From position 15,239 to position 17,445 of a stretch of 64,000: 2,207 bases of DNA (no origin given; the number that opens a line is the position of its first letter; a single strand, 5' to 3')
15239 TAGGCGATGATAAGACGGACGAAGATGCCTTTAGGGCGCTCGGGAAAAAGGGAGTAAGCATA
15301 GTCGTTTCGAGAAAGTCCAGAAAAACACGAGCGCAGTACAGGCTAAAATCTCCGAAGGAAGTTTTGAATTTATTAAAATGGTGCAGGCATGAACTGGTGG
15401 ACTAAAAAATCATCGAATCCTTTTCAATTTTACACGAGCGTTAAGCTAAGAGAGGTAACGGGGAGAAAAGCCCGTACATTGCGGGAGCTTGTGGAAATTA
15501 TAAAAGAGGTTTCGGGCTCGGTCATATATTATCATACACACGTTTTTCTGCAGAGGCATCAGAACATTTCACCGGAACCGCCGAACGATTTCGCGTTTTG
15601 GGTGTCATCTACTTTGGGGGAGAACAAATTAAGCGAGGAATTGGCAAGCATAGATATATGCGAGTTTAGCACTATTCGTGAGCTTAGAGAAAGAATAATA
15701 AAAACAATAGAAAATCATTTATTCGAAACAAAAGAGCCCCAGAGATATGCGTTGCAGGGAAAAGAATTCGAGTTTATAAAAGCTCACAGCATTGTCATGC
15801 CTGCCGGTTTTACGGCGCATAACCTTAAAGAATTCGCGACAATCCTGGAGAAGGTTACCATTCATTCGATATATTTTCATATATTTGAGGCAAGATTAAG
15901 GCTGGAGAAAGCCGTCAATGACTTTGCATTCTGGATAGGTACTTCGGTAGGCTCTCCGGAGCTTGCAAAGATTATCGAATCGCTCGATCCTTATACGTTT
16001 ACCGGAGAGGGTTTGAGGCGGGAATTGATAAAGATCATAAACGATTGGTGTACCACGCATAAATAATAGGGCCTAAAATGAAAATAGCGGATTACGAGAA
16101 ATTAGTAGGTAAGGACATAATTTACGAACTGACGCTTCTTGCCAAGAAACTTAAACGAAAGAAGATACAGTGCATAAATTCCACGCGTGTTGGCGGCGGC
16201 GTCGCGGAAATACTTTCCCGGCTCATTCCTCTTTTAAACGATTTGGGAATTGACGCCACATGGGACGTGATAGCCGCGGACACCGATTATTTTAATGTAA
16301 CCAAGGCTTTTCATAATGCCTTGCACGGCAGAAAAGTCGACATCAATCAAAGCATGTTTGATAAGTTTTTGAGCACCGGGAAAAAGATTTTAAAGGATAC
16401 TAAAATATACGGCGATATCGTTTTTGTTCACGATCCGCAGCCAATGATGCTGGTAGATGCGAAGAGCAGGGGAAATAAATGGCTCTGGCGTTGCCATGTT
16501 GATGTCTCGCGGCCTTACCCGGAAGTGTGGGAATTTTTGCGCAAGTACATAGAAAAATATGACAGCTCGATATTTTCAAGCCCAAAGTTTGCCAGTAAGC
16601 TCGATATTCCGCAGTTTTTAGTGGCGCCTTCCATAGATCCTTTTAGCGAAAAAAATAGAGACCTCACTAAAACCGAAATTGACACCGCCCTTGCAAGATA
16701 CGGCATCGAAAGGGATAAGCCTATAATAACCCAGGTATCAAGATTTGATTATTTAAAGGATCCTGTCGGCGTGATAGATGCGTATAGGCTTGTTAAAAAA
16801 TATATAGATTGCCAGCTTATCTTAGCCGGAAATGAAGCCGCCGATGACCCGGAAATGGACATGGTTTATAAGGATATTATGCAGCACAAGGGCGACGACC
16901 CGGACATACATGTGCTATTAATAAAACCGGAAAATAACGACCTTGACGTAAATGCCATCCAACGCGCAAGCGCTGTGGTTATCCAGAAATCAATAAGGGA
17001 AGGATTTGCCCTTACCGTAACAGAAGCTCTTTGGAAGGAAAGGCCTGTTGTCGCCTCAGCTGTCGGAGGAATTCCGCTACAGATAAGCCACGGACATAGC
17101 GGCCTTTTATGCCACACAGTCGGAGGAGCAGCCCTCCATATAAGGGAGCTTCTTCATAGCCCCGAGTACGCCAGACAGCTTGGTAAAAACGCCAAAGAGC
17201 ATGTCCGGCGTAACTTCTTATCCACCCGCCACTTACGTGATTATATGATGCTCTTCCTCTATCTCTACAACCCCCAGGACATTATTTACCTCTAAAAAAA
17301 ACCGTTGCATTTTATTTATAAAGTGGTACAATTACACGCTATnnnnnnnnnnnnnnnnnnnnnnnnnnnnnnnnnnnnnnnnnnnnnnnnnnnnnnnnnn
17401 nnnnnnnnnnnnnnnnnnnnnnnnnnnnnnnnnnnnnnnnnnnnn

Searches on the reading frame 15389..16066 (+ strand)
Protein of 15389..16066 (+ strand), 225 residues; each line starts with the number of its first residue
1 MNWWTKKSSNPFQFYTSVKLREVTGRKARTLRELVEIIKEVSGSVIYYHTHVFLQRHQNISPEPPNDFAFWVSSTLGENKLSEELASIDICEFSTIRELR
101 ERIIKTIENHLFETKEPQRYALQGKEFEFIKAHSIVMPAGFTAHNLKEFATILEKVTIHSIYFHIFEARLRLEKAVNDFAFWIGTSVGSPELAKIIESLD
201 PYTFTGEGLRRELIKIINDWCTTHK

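Call 10: search_protein_families(library=pfam, proteins=[window:15389-16066:+])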
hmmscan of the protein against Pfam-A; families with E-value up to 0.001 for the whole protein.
window:15389-16066:+ (225 aa): 1 family
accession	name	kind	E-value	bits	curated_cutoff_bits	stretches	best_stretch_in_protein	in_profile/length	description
PF19027.5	DUF5752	-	2.2e-67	226.9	23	1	10-217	2-207/208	Family of unknown function (DUF5752)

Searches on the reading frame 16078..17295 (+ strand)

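Call 10: search_protein_families(library=pfam, proteins=[window:16078-17295:+])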
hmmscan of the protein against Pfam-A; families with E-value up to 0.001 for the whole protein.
window:16078-17295:+ (405 aa): 4 families
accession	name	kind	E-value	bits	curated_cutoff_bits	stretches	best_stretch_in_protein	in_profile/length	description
PF21269.3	TreT_GT1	-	1.2e-52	177.8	27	1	33-172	2-143/144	Trehalose synthase, N-terminal domain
PF00534.26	Glycos_transf_1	-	3.2e-23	82.6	26.4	1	206-374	7-171/172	Glycosyl transferases group 1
PF13692.12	Glyco_trans_1_4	-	1.3e-11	45.4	27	1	215-360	2-141/142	Glycosyl transferases group 1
PF20706.3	GT4-conflict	-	0.00022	20.8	26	1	234-333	219-317/385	Family 4 Glycosyltransferase in conflict systems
